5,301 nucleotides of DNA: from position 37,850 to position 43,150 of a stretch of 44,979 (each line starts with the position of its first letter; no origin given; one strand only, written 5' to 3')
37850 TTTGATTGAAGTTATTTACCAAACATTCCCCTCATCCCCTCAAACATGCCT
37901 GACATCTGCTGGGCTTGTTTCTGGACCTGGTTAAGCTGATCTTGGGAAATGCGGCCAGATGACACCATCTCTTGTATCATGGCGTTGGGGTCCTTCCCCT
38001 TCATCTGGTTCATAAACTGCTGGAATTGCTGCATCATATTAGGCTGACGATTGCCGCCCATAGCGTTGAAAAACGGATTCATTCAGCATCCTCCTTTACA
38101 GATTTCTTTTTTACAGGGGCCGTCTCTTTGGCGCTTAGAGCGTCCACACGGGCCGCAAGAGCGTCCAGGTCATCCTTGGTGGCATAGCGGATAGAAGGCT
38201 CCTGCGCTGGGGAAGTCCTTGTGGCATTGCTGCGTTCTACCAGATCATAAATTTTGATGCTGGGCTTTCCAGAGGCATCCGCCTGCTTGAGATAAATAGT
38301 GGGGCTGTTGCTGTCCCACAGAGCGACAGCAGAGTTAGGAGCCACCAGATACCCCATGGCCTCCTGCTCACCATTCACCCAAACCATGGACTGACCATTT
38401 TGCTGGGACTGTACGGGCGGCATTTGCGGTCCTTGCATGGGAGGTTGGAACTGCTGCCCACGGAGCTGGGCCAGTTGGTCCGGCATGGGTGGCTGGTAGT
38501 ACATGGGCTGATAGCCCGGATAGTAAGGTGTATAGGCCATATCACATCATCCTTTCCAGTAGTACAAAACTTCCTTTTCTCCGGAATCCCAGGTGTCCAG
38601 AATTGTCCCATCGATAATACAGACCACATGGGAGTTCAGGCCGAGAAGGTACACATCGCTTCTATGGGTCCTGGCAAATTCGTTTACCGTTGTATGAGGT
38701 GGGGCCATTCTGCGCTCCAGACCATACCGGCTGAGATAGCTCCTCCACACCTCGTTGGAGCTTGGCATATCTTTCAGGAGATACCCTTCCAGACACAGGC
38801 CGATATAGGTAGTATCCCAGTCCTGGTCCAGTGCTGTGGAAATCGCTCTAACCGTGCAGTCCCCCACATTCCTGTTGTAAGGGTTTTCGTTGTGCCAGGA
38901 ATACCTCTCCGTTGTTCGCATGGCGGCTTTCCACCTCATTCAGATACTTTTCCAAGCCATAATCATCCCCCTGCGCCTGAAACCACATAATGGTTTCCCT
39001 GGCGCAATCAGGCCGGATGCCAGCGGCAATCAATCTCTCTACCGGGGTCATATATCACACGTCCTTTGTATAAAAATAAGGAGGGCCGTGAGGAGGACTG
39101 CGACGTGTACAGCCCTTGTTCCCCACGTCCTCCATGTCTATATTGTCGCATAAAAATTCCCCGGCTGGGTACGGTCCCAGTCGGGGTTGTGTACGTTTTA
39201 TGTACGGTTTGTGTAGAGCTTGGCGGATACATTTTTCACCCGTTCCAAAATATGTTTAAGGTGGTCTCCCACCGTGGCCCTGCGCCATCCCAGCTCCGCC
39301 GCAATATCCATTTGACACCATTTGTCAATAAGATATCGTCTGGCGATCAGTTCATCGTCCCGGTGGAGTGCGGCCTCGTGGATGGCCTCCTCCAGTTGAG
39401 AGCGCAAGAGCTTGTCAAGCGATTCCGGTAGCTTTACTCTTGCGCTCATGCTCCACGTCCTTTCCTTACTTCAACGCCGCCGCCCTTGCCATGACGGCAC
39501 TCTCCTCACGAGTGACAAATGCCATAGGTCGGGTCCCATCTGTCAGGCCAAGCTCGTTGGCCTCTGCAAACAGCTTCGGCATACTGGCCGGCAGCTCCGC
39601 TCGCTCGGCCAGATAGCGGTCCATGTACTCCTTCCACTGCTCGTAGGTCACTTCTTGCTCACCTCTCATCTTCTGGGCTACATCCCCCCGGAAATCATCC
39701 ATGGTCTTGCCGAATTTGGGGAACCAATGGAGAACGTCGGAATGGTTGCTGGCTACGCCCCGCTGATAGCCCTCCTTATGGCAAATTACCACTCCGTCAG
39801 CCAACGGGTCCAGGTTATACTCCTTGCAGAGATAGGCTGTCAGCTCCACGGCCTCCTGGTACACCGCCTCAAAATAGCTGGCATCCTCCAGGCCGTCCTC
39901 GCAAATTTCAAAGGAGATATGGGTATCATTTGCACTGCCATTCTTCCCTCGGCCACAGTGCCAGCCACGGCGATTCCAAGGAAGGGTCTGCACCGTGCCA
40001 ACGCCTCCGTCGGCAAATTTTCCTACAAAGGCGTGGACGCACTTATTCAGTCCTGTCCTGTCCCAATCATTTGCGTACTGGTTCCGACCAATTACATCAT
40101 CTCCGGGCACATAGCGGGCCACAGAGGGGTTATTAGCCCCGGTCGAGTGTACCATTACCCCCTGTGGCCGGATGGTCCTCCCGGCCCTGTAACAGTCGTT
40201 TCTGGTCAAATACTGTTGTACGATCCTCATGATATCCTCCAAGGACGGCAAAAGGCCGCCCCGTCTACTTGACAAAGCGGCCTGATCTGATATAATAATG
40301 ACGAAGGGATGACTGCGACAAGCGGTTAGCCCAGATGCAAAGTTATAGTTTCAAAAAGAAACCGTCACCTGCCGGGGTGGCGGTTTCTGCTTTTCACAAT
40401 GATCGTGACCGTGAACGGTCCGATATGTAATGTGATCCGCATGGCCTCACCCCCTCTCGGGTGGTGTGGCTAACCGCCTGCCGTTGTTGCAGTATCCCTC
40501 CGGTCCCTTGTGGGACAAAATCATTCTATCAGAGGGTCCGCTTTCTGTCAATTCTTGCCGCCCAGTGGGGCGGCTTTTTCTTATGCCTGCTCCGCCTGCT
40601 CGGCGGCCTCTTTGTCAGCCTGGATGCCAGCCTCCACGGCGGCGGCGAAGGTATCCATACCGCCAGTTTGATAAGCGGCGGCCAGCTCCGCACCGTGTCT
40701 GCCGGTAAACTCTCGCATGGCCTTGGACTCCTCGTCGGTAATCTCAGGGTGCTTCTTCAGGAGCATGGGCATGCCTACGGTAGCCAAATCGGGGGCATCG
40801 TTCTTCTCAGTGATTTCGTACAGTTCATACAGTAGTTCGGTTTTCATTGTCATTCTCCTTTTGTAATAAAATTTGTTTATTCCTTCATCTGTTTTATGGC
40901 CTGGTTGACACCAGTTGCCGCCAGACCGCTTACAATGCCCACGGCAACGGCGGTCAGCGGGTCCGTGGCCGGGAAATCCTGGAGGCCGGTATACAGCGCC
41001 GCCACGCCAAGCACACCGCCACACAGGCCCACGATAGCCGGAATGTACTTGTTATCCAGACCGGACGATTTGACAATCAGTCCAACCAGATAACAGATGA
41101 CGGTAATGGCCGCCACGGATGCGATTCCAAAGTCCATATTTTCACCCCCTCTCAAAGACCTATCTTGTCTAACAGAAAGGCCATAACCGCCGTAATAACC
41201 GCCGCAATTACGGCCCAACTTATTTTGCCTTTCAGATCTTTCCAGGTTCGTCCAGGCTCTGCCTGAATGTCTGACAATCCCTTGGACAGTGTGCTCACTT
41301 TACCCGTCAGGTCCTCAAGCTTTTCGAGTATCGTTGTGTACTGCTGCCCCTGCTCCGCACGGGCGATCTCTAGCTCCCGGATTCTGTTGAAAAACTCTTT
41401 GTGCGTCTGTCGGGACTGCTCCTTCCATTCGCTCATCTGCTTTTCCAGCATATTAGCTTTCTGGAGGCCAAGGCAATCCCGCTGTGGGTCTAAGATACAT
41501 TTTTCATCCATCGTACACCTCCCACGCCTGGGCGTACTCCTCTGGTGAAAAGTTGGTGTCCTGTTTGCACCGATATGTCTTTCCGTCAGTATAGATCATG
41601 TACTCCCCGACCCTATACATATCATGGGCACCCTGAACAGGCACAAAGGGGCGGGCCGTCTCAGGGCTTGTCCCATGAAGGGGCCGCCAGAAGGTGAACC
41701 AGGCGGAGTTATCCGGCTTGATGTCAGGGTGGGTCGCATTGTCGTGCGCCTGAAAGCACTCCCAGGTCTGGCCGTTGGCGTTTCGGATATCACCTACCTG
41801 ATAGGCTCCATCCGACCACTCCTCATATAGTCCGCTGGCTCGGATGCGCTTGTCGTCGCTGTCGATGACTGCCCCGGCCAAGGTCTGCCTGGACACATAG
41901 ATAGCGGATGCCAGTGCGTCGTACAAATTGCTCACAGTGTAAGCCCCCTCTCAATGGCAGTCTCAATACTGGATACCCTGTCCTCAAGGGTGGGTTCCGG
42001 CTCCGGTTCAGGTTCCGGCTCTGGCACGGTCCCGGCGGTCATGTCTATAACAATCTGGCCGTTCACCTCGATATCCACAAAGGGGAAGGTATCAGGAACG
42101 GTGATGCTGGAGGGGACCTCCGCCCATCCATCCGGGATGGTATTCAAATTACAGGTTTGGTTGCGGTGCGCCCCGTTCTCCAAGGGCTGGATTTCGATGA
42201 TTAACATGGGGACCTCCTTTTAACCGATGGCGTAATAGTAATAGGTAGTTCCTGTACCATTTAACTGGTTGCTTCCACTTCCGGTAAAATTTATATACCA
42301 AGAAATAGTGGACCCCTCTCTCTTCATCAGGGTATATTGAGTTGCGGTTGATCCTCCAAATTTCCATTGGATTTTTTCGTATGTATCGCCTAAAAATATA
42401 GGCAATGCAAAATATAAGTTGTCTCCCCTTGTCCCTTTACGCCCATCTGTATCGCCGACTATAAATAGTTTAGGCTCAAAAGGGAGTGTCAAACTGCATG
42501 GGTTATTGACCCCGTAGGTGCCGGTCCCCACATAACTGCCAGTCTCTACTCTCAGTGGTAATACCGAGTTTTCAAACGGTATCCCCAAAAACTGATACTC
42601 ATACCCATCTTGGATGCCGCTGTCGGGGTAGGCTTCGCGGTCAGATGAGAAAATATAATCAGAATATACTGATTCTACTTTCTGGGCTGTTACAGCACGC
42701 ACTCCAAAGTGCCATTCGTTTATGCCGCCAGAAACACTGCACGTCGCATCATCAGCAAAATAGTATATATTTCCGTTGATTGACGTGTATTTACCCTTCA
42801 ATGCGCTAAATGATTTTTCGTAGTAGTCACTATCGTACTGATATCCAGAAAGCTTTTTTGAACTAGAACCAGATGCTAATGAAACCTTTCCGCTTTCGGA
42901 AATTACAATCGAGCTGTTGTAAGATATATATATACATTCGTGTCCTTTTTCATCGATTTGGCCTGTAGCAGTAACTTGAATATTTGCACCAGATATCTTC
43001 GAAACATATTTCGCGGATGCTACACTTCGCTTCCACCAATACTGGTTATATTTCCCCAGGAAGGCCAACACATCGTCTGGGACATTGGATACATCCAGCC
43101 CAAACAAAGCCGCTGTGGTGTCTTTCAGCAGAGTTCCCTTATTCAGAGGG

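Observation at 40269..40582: Convergent consensus promoters and three terminators enclose a 230-bp structured locus that insulates the endolysin from the holin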

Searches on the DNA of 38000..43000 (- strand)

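Call 10: search_dna_similar(query=window:38000-43000:-, collection=phages, mode=distant, max_rows=20)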
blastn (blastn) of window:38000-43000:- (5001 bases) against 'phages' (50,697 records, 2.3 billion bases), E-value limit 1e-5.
Records with a match: 18; places in all: 18; records where one place covers at least 80% of the query: 0.
Best place of each record, by identity: 60-80% 18.
By first word of the organism name: Bacteriophage 7; phage 5; Oscillospiraceae 2; Dulem 2; Evtepia 2.
By host as written in the record: - 12; Oscillospiraceae 2; Propithecus coquereli 1; Varecia variegata 1; Evtepia sp. 1; Evtepia sp. 900546255 1.
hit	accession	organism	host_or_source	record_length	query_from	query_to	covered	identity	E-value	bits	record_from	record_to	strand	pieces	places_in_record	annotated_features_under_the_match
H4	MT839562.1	Bacteriophage sp.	human fecal samples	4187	3537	4038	10%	72.3%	1e-64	255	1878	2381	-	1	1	record has no annotation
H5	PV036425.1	Oscillospiraceae phage NatCom_11393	Oscillospiraceae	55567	2800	3312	10%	64.2%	1e-14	90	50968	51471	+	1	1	endolysin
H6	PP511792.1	Dulem virus 33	Propithecus coquereli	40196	2960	3329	7%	68.3%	1e-27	133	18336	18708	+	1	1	PGrP protein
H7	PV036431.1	Oscillospiraceae phage NatCom_21982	Oscillospiraceae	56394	2960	3312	7%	66.6%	2e-19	106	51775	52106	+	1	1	endolysin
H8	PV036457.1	phage IMGVR 15682261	human feces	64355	3062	3309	5%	72.0%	8e-23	117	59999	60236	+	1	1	endolysin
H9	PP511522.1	Dulem virus 35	Varecia variegata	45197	1863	2125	5%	66.3%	1e-7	67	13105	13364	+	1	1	holin protein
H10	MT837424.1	Bacteriophage sp.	human fecal samples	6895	1870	2124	5%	67.2%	4e-8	69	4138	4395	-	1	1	record has no annotation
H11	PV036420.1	phage NatCom_9287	human feces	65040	3061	3312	5%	67.2%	1e-13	86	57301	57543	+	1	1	endolysin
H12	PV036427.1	Evtepia phage NatCom_11697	Evtepia sp.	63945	3071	3314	5%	66.4%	1e-7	66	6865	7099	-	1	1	endolysin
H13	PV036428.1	phage NatCom_18656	human feces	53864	3071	3314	5%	66.4%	1e-7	66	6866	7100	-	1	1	endolysin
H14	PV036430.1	phage NatCom_20922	human feces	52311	3071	3314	5%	66.4%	1e-7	66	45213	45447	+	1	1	endolysin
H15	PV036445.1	Evtepia phage NatCom_42594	Evtepia sp. 900546255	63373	3071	3314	5%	66.4%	1e-7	66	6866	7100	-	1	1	endolysin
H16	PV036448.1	phage NatCom_34192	human feces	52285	3071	3314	5%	66.4%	1e-7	66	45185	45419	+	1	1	endolysin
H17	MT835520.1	Bacteriophage sp.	human fecal samples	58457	1885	2120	5%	67.8%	7e-11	78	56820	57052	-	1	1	record has no annotation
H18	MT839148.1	Bacteriophage sp.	human fecal samples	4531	2492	2689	4%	70.0%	3e-10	76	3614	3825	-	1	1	record has no annotation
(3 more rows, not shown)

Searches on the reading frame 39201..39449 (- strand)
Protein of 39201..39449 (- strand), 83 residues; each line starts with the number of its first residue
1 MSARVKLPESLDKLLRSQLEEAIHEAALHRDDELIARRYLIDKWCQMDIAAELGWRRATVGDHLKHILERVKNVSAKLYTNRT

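Call 24: search_protein_families(library=pfam, proteins=[window:39201-39449:-], max_evalue=1)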
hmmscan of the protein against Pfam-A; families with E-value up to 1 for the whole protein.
window:39201-39449:- (83 aa): 4 families
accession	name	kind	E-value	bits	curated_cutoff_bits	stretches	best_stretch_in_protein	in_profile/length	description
PF16509.11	KORA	-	0.0068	17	26.7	1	17-71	4-58/84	TrfB plasmid transcriptional repressor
PF21476.4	PF0610-like_N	-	0.019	15.6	33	1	48-68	19-39/50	PF0610-like, N-terminal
PF14493.12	HTH_40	-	0.073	13.8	27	1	47-77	16-46/89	Helix-turn-helix domain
PF13384.12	HTH_23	-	0.1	12.9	24.6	1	35-66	10-40/50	Homeodomain-like domain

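Call 62: search_protein_families(library=phrogs, proteins=[window:39201-39449:-], max_evalue=0.01)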
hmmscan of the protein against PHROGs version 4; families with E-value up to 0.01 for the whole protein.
window:39201-39449:- (83 aa): 0 families

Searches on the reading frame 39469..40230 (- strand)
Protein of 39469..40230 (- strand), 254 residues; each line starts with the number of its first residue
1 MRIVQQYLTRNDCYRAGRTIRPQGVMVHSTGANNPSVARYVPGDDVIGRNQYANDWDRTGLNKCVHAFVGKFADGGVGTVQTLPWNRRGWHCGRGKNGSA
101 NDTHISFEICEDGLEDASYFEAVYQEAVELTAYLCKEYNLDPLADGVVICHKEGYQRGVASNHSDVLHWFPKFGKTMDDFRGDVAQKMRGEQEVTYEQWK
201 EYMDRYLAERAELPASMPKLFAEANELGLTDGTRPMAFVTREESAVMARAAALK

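Call 24: search_protein_families(library=pfam, proteins=[window:39469-40230:-], max_evalue=1)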
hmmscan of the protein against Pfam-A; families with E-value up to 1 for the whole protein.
window:39469-40230:- (254 aa): 1 family
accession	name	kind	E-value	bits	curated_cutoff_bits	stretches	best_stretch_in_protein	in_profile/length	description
PF01510.30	Amidase_2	-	2e-17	64.2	26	1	21-153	4-121/131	N-acetylmuramoyl-L-alanine amidase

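Call 44: find_related_loci(query=window:39469-40230:-, collection=viral_contigs, flank=2500)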
Query window:39469-40230:- (254 aa) in viral_contigs; peptide patterns used: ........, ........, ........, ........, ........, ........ (x = any residue, [..] = any of these).
36 stretches matched a pattern; 25 encode a relative of the query (tblastn E <= 1e-3); 25 distinct loci.
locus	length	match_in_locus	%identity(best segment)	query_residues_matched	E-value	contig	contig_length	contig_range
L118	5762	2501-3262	94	1-254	1e-168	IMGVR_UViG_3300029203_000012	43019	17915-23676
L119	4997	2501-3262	94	1-254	1e-170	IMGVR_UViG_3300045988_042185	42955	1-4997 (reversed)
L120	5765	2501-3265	91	1-254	1e-162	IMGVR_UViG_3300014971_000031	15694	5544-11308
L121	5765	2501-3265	92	1-254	2e-162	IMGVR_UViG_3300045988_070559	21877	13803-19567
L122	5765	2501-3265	92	1-254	2e-162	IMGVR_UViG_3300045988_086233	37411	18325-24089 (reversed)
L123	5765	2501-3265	91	1-254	3e-162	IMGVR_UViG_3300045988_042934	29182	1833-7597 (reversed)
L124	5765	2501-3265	91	1-254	2e-161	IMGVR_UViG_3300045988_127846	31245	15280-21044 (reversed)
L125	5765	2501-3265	90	1-254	1e-159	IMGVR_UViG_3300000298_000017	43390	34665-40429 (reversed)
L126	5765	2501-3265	90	1-254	3e-159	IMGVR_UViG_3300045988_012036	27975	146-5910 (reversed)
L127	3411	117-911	84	1-254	2e-157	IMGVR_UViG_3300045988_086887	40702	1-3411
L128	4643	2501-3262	82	1-243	1e-145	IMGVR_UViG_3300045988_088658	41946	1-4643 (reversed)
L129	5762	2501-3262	82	1-243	7e-145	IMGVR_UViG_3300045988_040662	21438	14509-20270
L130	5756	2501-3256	83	1-249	2e-144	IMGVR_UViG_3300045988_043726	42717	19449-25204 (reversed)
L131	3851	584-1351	79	1-248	4e-135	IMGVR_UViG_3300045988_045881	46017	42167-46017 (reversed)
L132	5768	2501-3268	77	1-248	2e-133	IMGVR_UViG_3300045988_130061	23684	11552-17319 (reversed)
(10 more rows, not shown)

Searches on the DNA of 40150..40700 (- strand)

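Call 6: search_rna_families(source=window, start=40150, end=40700, threshold=evalue, max_evalue=10, show_alignments=3)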
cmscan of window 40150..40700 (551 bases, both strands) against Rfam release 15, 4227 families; matches with E-value up to 10: 10.
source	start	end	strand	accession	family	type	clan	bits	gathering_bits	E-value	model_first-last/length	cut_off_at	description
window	40308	40392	+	RF02495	ohsC_RNA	Gene; antitoxin;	-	21.3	50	0.94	1-77/77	no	Oppression of Hydrophobic ORF by sRNA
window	40494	40585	+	RF02538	TarB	Gene; sRNA;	-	21.1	80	0.15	1-79/79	no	Vibrio ToxT activated RNA TarB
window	40244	40319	-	RF04312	trpB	Cis-reg;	-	18.1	59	6.8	1-107/107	no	trpB ncRNA motif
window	40531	40586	+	RF00489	ctRNA_p42d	Gene; antisense;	-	16.4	50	1.3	1-46/46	no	ctRNA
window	40487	40581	+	RF01430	snoR134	Gene; snRNA; snoRNA; HACA-box;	-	14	40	2.7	1-149/149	no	small nucleolar RNA snoR134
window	40463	40579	+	RF02356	BjrC1505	Gene; sRNA;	-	13.6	50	5.9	1-140/140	no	Alphaproteobacterial sRNA BjrC1505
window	40360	40386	+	RF00106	RNAI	Gene; antisense;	-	13.2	47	9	73-99/102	no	RNAI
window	40562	40628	+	RF01839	eeev_FSE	Cis-reg; frameshift_element;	-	13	80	9.4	1-73/73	no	eastern equine encephalitis ribosomal frameshift element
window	40498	40589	+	RF00519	suhB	Gene; sRNA;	CL00108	12.2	41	9.9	1-77/77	no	Makes More Granules Regulator RNA (mmgR)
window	40557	40574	+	RF00126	ryfA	Gene; sRNA;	-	11.3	80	1.9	272-289/296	no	ryfA RNA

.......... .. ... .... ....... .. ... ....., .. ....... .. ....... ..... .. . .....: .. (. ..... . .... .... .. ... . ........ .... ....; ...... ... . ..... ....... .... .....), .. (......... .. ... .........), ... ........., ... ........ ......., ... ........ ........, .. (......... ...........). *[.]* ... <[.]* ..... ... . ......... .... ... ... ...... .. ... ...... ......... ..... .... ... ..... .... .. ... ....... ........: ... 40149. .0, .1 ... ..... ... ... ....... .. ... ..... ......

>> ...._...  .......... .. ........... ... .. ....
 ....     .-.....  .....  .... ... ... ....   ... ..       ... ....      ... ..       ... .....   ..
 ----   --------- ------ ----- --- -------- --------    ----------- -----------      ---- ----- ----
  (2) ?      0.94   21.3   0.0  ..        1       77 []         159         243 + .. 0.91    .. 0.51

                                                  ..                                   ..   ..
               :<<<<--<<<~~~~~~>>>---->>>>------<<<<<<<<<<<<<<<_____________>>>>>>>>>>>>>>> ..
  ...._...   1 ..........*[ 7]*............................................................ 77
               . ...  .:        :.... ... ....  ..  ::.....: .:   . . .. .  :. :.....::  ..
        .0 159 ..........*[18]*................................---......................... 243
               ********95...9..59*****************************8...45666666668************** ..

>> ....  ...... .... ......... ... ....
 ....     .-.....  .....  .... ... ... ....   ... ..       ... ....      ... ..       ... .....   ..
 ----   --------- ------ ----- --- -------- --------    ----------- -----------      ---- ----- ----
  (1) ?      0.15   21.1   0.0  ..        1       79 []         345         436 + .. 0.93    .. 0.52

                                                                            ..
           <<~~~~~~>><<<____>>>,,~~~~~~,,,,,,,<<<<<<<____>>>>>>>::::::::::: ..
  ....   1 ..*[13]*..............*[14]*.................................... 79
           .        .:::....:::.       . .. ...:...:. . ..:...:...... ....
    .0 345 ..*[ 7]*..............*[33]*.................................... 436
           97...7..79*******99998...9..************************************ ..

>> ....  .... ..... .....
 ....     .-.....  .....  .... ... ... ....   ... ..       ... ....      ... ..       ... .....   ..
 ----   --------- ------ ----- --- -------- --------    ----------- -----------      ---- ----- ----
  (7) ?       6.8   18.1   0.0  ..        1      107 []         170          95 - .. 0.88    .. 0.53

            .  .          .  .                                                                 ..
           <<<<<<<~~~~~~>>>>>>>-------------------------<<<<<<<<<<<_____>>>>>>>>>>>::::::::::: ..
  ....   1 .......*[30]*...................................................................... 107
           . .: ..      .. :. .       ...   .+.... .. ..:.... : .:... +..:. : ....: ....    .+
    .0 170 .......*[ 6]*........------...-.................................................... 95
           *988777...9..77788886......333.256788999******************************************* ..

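Call 9: search_dna_similar(query=window:40233-40580:-, collection=phages, mode=distant, max_evalue=0.01, max_rows=30)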
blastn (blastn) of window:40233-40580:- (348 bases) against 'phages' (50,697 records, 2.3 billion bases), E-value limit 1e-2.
Records with a match: 3; places in all: 3; records where one place covers at least 80% of the query: 0.
Best place of each record, by identity: 60-80% 3.
By first word of the organism name: Bacteriophage 3.
By host as written in the record: - 3.
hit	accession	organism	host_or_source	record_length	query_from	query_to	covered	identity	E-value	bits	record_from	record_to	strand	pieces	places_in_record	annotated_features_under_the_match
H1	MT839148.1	Bacteriophage sp.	human fecal samples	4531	72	269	57%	70.0%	2e-11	76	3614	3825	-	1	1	record has no annotation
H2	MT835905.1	Bacteriophage sp.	human fecal samples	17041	87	269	53%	70.9%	2e-11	76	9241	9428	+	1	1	record has no annotation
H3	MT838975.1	Bacteriophage sp.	human fecal samples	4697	175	269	27%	79.4%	2e-10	72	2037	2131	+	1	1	record has no annotation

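Call 11: get_annotated_region(hit=H1, flank=3000)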
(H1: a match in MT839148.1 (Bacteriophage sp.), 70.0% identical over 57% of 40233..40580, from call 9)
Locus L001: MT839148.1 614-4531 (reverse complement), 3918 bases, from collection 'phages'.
description: UNVERIFIED: Bacteriophage sp. clone scaffold_9817 genomic sequence.
organism: Bacteriophage sp. (NCBI taxid 38018)
taxonomy: Viruses
host: -; source: human fecal samples; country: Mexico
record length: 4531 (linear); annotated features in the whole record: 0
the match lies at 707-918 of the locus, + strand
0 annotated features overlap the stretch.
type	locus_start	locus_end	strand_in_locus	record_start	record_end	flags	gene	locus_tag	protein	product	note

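Call 12: get_annotated_region(hit=H2, flank=3000)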
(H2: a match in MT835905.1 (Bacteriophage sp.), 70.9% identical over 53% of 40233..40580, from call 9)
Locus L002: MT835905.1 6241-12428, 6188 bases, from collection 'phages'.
description: UNVERIFIED: Bacteriophage sp. clone scaffold_927 genomic sequence.
organism: Bacteriophage sp. (NCBI taxid 38018)
taxonomy: Viruses
host: -; source: human fecal samples; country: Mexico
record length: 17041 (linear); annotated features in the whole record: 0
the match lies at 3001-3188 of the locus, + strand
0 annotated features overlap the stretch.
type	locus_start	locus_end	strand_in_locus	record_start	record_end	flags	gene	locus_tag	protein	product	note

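Call 13: get_annotated_region(hit=H3, flank=3000)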
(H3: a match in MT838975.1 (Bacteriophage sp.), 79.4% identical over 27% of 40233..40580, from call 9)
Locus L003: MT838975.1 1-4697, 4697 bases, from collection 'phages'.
description: UNVERIFIED: Bacteriophage sp. clone scaffold_9289 genomic sequence.
organism: Bacteriophage sp. (NCBI taxid 38018)
taxonomy: Viruses
host: -; source: human fecal samples; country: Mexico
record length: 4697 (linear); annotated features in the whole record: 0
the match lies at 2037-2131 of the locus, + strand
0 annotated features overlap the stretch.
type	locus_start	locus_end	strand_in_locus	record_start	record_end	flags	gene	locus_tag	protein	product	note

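Call 34: search_dna_similar(query=window:40290-40520:-, collection=plasmids, mode=distant, max_evalue=0.001, max_rows=20)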
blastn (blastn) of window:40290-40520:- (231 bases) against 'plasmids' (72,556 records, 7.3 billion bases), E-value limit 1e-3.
Records with a match: 1; places in all: 5; records where one place covers at least 80% of the query: 0.
Best place of each record, by identity: 80-90% 1.
By first word of the organism name: Vescimonas 1.
By predicted mobility (MOB-suite, as given by PLSDB): non-mobilizable 1.
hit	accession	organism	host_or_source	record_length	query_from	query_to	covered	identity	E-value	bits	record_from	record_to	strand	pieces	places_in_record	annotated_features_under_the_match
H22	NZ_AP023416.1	Vescimonas fastidiosa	Homo sapiens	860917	29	208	78%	82.8%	9e-44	183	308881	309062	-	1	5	none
